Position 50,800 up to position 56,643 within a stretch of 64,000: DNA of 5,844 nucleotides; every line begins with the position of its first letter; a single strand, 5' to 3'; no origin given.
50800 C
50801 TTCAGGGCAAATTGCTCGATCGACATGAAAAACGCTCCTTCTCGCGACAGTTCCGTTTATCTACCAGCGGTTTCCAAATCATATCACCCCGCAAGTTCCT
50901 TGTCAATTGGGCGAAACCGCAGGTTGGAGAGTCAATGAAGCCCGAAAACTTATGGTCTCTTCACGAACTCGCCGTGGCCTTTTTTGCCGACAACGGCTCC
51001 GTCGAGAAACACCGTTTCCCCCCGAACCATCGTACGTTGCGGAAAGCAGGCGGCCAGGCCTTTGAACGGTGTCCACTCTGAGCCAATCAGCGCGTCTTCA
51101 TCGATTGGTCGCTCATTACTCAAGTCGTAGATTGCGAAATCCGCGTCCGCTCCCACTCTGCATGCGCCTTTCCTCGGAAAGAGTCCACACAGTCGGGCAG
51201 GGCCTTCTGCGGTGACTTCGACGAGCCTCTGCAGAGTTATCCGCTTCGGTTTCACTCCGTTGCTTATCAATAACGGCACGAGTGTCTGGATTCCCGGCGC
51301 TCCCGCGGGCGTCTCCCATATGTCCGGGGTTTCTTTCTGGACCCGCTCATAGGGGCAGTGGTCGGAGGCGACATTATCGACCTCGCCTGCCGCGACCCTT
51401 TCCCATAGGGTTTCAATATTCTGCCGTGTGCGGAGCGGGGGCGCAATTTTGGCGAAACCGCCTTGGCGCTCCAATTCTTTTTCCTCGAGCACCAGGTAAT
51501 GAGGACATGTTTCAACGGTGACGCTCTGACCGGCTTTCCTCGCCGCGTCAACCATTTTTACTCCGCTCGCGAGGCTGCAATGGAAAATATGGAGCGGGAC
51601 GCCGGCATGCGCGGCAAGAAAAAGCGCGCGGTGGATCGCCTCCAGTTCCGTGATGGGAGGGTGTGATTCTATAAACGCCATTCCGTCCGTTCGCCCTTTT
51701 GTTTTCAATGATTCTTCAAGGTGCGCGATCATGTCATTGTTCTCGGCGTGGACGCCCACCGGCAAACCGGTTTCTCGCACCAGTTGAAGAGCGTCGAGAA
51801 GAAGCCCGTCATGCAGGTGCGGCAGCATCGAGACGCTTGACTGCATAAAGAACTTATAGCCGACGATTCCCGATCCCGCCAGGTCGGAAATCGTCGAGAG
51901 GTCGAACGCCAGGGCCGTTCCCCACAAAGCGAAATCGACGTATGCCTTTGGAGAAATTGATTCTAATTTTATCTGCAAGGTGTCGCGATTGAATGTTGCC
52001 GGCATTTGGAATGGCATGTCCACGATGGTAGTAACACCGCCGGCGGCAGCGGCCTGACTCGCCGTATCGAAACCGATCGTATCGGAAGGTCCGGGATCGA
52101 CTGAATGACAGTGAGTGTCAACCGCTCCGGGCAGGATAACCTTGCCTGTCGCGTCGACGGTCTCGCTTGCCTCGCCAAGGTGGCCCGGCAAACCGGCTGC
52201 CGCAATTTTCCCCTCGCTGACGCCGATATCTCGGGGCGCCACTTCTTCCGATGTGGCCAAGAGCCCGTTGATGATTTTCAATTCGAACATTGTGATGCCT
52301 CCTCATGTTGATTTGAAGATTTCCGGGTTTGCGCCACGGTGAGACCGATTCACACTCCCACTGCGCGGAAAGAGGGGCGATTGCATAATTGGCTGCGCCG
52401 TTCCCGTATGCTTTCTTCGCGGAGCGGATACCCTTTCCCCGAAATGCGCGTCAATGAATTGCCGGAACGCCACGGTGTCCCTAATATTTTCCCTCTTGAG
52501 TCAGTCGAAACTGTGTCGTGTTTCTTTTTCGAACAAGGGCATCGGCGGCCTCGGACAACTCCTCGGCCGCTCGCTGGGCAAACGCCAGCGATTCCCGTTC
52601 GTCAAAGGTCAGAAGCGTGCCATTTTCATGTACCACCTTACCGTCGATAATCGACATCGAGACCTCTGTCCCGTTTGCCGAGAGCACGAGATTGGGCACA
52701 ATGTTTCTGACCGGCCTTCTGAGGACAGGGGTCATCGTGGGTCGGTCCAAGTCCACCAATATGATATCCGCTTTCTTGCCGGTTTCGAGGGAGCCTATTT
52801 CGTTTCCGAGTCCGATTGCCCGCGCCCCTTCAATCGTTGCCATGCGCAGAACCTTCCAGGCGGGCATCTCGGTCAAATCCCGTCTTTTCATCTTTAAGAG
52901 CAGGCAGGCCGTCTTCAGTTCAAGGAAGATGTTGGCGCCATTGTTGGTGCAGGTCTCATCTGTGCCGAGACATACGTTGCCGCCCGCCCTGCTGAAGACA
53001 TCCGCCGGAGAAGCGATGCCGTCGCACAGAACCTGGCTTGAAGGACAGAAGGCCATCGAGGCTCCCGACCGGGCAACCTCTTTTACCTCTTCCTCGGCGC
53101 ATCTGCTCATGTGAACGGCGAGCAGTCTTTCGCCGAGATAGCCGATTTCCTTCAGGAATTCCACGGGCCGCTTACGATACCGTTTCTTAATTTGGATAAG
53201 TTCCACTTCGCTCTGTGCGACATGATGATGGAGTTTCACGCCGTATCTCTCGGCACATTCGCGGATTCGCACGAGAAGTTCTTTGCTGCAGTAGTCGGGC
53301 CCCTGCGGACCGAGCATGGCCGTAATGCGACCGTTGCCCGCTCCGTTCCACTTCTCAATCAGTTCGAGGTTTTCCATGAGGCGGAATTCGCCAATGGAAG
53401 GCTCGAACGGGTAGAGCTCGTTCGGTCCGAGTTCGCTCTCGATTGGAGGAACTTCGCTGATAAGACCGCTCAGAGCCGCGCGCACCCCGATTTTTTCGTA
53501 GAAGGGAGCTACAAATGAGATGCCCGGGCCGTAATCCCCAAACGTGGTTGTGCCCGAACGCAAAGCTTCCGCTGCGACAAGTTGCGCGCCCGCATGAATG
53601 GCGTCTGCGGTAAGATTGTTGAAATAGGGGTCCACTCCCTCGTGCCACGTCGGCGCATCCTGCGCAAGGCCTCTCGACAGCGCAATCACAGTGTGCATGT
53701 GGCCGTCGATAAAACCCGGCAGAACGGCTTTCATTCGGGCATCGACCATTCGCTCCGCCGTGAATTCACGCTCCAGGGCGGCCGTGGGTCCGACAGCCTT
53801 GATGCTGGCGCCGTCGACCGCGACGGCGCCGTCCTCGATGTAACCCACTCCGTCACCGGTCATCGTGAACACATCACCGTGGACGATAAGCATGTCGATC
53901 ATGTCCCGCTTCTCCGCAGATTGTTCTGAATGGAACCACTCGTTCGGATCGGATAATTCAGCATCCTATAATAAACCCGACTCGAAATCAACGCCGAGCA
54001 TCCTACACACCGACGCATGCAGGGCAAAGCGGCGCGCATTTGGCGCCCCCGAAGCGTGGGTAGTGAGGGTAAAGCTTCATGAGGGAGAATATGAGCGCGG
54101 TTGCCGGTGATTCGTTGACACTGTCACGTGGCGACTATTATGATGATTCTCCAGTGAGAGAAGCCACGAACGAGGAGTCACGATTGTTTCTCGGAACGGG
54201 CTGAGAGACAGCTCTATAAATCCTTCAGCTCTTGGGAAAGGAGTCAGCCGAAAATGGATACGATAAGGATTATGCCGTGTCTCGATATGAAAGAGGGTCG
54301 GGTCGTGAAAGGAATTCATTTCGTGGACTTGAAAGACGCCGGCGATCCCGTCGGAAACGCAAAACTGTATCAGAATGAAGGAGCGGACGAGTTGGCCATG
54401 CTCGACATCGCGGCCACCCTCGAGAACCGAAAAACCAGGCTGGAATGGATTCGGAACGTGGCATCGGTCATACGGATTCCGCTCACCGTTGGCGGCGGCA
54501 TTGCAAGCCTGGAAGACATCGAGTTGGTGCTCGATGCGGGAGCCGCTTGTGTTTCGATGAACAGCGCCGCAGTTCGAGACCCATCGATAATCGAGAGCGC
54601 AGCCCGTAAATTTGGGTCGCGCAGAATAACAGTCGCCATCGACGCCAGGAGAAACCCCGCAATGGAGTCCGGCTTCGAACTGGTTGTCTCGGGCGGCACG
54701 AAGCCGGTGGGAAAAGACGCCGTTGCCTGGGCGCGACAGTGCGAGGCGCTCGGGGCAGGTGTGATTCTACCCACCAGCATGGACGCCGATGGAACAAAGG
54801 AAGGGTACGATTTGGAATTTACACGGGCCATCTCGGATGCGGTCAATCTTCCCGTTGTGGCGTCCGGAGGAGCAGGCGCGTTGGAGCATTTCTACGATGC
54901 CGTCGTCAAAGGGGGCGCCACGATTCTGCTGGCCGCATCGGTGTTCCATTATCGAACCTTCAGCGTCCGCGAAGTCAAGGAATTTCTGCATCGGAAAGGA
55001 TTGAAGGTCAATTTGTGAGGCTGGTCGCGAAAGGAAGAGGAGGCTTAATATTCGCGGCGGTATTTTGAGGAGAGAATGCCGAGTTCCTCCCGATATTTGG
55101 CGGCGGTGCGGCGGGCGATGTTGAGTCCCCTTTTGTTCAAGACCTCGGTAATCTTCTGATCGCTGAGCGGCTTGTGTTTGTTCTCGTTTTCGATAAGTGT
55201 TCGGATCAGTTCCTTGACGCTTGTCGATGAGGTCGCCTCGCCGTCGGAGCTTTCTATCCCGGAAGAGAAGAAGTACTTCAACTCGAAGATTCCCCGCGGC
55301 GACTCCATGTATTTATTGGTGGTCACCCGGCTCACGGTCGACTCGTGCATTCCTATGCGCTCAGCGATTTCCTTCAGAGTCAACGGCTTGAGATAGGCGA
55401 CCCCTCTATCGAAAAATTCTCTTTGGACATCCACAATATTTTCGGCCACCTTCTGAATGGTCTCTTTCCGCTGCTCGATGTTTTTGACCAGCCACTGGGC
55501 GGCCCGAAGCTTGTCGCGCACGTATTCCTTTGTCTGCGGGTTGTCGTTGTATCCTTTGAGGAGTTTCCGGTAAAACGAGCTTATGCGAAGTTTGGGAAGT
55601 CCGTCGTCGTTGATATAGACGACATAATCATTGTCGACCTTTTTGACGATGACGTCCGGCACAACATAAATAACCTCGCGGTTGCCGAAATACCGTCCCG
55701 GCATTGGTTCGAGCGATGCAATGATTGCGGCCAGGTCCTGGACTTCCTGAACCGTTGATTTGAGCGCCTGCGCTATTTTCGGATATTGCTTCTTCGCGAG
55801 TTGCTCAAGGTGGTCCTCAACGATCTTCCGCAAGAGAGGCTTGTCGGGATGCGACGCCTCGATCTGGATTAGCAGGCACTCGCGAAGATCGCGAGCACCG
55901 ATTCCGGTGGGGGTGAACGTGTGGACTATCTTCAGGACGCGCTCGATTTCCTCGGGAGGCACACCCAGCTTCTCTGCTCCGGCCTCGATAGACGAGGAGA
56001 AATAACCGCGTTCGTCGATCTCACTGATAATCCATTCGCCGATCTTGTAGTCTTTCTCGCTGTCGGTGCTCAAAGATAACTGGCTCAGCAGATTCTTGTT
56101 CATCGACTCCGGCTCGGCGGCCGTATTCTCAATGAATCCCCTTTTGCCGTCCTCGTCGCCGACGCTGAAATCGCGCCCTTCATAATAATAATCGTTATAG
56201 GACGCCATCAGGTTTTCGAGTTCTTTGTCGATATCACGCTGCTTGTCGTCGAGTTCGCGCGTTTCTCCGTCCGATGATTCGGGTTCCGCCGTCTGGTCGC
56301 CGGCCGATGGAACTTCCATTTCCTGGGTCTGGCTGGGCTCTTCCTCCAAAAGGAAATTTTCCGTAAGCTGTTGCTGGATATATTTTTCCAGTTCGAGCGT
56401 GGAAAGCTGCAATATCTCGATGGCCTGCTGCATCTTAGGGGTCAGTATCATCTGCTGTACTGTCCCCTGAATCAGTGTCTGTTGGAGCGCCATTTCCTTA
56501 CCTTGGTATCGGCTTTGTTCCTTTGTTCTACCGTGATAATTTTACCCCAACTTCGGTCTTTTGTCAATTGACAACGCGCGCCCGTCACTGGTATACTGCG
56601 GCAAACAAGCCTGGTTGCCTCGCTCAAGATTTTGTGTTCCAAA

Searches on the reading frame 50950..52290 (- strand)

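Call 38: search_protein_families(library=pfam, proteins=[window:50950-52290:-], max_evalue=0.00001)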
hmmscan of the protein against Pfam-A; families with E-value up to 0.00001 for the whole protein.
window:50950-52290:- (446 aa): 2 families
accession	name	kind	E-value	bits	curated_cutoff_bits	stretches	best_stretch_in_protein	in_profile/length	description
PF01979.26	Amidohydro_1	-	1.7e-14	54.3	25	1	51-427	1-345/345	Amidohydrolase family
PF07969.17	Amidohydro_3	-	5.7e-13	49.6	29.7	0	331-427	383-471/472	Amidohydrolase family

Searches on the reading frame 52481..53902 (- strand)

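Call 38: search_protein_families(library=pfam, proteins=[window:52481-53902:-], max_evalue=0.00001)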
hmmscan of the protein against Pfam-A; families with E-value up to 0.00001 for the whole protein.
window:52481-53902:- (473 aa): 3 families
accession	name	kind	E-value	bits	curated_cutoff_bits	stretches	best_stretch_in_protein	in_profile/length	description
PF01979.26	Amidohydro_1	-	1.4e-46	159.8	25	1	60-424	2-345/345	Amidohydrolase family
PF07969.17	Amidohydro_3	-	3.8e-18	66.7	29.7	1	217-425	271-472/472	Amidohydrolase family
PF22039.1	HUTI_composite_bact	-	8.1e-06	25.8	25.5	0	25-47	1-23/26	Imidazolonepropionase-like composite domain, bacteria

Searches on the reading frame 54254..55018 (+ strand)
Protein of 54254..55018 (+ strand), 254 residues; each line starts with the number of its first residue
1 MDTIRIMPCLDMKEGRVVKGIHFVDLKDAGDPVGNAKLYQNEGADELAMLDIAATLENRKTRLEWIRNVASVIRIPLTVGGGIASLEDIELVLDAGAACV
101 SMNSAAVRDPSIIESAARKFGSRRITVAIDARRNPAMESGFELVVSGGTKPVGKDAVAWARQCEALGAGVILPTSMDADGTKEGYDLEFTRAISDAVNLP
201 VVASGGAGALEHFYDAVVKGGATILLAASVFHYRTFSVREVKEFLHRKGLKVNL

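Call 38: search_protein_families(library=pfam, proteins=[window:54254-55018:+], max_evalue=0.00001)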
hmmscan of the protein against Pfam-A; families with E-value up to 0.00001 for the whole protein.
window:54254-55018:+ (254 aa): 3 families
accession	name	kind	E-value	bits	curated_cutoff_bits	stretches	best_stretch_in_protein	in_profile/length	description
PF00977.27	His_biosynth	-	4.1e-72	242.8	23.6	1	5-236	1-227/228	Histidine biosynthesis protein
PF02581.23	TMP-TENI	-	5.1e-08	32.9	27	0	158-208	111-159/180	Thiamine monophosphate synthase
PF03060.21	NMO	-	6.5e-06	26.2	28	0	61-105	180-224/331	Nitronate monooxygenase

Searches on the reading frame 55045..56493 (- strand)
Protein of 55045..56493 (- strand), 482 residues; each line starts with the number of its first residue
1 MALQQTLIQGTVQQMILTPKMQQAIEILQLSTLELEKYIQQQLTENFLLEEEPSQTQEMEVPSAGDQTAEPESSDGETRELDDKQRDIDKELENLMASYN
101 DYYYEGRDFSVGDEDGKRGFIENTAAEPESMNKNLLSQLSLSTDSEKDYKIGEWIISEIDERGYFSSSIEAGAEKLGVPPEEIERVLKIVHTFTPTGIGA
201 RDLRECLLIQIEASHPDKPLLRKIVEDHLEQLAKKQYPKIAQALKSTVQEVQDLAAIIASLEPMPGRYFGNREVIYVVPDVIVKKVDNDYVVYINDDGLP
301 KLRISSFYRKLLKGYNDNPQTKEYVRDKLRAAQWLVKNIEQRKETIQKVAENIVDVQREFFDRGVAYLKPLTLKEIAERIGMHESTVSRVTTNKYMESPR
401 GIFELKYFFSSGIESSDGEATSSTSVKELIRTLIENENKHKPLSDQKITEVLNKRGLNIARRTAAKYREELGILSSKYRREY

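Call 38: search_protein_families(library=pfam, proteins=[window:55045-56493:-], max_evalue=0.00001)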
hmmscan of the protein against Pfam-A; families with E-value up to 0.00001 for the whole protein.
window:55045-56493:- (482 aa): 3 families
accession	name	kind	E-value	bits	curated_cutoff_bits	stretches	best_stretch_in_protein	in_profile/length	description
PF04552.19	Sigma54_DBD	-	6.2e-65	218.3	22.8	1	323-480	2-159/160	Sigma-54, DNA binding domain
PF04963.19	Sigma54_CBD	-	1.1e-60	205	22.9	1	121-308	2-185/185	Sigma-54 factor, core binding domain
PF00309.25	Sigma54_AID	-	2e-14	53.6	23.8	1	7-51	2-46/46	Sigma-54 factor, Activator interacting domain (AID)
